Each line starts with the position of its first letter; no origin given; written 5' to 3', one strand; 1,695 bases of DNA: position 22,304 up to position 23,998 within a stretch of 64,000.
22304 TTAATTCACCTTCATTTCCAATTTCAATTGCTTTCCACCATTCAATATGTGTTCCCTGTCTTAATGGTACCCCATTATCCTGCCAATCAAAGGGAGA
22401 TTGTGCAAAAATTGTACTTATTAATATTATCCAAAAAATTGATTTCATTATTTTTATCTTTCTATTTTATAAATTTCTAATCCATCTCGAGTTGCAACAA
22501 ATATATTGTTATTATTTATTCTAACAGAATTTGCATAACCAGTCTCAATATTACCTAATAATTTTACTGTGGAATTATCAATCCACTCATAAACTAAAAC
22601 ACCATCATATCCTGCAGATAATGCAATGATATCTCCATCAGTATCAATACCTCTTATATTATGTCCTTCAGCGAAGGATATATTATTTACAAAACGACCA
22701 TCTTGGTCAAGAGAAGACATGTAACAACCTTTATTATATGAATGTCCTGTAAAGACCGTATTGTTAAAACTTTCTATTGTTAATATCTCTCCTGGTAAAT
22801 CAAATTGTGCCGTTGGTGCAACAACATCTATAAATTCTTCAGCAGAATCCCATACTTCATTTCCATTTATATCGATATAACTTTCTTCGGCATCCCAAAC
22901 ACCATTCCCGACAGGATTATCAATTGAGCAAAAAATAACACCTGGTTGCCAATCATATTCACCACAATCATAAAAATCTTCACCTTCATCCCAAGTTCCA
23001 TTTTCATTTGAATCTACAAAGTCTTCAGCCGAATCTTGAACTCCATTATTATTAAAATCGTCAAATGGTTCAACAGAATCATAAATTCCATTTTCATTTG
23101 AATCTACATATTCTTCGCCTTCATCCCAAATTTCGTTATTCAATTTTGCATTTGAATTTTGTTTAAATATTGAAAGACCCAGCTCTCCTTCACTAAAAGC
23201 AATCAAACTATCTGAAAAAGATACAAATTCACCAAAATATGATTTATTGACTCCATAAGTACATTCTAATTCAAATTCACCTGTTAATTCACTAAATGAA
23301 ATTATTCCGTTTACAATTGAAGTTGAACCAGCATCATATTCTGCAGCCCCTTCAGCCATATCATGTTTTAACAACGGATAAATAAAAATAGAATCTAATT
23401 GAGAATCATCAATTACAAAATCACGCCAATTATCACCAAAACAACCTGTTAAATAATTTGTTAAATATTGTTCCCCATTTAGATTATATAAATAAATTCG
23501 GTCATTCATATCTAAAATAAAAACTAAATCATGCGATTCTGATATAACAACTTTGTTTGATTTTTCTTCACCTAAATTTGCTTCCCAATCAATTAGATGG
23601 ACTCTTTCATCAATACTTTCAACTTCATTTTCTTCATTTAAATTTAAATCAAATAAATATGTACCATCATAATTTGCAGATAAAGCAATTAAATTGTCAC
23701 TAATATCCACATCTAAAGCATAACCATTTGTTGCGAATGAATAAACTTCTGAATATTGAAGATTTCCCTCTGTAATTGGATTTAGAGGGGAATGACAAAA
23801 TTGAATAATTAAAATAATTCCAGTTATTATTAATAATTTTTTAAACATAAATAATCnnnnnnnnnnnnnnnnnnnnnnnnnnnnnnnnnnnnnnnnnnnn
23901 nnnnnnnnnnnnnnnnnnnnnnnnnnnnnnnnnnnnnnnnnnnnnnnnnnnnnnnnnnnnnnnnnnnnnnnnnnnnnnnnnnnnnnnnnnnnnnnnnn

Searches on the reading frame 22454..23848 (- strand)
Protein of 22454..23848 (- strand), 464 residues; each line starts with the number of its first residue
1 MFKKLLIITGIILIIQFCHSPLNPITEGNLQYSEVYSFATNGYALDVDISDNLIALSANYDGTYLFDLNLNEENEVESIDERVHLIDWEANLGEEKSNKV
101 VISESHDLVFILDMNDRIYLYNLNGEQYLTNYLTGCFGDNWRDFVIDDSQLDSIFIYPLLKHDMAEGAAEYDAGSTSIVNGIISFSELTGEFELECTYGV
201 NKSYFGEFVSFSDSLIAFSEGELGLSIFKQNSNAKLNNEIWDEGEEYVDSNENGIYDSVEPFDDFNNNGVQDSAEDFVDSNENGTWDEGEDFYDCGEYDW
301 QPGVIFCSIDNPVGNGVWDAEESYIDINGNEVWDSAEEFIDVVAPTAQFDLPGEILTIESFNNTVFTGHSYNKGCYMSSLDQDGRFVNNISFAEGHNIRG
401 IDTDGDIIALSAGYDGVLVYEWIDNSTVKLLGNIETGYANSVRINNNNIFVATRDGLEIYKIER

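Call 4: search_protein_families(library=ncbifam, proteins=[window:22454-23848:-], max_evalue=0.1)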
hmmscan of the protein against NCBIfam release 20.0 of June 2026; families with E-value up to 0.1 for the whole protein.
window:22454-23848:- (464 aa): 0 families

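Call 5: search_protein_families(library=pfam, proteins=[window:22454-23848:-], max_evalue=0.1)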
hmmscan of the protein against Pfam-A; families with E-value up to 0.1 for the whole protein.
window:22454-23848:- (464 aa): 0 families
